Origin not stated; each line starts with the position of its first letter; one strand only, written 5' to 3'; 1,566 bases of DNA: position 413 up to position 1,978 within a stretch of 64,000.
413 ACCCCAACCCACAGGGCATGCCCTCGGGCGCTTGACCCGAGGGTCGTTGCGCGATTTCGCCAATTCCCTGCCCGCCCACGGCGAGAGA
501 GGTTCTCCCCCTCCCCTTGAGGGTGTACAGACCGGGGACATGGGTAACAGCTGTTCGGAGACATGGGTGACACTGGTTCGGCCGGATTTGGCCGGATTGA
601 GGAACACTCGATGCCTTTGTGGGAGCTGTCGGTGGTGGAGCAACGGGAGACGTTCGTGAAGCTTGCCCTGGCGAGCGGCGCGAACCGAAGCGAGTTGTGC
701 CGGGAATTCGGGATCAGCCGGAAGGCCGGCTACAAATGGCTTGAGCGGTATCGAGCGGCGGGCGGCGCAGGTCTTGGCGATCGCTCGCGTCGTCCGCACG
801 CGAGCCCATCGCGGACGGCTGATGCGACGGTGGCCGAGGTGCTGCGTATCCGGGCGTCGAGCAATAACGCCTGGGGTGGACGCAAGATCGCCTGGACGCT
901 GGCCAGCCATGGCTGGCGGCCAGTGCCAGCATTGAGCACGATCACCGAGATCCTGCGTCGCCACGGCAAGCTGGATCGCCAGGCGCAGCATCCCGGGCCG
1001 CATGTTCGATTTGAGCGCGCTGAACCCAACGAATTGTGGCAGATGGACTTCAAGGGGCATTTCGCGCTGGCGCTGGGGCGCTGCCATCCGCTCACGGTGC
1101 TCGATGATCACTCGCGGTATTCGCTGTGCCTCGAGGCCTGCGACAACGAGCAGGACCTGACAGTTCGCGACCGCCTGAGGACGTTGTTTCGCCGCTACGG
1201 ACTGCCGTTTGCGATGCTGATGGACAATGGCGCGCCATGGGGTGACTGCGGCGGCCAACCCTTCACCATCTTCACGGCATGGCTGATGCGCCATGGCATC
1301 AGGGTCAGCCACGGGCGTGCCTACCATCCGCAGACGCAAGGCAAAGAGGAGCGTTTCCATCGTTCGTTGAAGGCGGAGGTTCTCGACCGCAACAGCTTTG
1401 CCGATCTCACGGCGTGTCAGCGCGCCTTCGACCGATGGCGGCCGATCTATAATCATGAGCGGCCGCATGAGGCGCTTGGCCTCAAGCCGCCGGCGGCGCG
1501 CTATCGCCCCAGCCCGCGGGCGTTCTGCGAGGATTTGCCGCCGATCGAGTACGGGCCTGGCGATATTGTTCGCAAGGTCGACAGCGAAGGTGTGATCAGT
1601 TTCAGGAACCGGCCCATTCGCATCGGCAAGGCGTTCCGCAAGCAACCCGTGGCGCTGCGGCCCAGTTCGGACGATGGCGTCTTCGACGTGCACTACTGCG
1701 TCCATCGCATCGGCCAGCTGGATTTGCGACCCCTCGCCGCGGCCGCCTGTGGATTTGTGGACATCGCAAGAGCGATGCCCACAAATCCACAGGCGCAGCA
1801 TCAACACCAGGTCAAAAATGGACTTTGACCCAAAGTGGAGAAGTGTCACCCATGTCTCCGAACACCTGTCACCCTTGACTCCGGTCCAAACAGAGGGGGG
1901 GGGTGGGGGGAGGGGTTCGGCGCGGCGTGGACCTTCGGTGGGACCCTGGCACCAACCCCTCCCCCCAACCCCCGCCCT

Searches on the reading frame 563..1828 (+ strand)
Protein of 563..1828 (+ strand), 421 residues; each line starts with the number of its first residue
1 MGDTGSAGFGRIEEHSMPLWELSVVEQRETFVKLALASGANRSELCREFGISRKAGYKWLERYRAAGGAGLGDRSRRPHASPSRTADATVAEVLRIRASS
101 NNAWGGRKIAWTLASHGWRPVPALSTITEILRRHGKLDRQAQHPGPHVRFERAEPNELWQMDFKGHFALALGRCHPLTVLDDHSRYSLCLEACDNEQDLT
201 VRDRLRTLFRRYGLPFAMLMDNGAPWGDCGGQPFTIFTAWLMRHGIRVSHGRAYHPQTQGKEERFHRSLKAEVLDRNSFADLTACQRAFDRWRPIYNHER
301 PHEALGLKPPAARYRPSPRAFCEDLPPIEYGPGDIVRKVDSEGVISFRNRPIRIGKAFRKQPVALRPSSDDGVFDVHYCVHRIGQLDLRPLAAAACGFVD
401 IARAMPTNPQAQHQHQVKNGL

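Call 4: search_protein_families(library=ncbifam, proteins=[window:563-1828:+], max_evalue=0.1)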
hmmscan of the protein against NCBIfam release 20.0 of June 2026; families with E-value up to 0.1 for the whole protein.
window:563-1828:+ (421 aa): 6 families
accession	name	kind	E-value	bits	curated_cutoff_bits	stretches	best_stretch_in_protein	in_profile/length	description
NF033577.2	transpos_IS481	equivalog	9.8e-82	274.7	224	1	28-314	2-284/284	IS481 family transposase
NF033516.0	transpos_IS3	equivalog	7.7e-36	124.1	160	2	76-312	122-367/369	IS3 family transposase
NF033546.1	transpos_IS21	equivalog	2.9e-14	53.3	160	1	34-312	3-280/294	IS21 family transposase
NF033594.2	transpos_ISNCY_2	equivalog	2.3e-10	40.2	250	1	41-269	12-246/368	ISNCY family transposase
NF033545.0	transpos_IS630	equivalog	5.6e-09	35.9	100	1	29-134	2-108/299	IS630 family transposase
NF047595.1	IS66_ISRel24_TnpA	equivalog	0.0012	19.4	74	1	26-70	8-47/113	IS66-like element accessory protein TnpA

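Call 5: search_protein_families(library=pfam, proteins=[window:563-1828:+], max_evalue=0.1)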
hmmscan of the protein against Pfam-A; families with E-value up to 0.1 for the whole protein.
window:563-1828:+ (421 aa): 10 families
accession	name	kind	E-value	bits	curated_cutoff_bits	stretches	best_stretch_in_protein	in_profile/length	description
PF13683.12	rve_3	-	1.1e-17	64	26.5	1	244-310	1-67/67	Integrase core domain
PF00665.32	rve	-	1.7e-16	60.8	32.6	1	153-256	2-102/102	Integrase core domain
PF13518.12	HTH_28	-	1.9e-14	53.8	25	1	27-79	1-52/52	Helix-turn-helix domain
PF13565.12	HTH_32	-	1.5e-11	45.1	33.7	1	57-131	3-73/73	Homeodomain-like domain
PF13011.12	LZ_Tnp_IS481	-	4.2e-09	37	22.2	1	49-91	35-77/85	leucine-zipper of insertion element IS481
PF13551.12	HTH_29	-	1e-07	32.4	28.1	1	34-88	6-61/64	Winged helix-turn helix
PF13384.12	HTH_23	-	4.3e-07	30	24.6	1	26-68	5-45/50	Homeodomain-like domain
PF01527.26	HTH_Tnp_1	-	4.7e-06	27.2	24.1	1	26-74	10-57/75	Transposase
PF24764.1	rva_4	-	0.0024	18.1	26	1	152-224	4-74/194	Integrase core domain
PF13333.12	rve_2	-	0.085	13.5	22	0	263-306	1-44/56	Integrase core domain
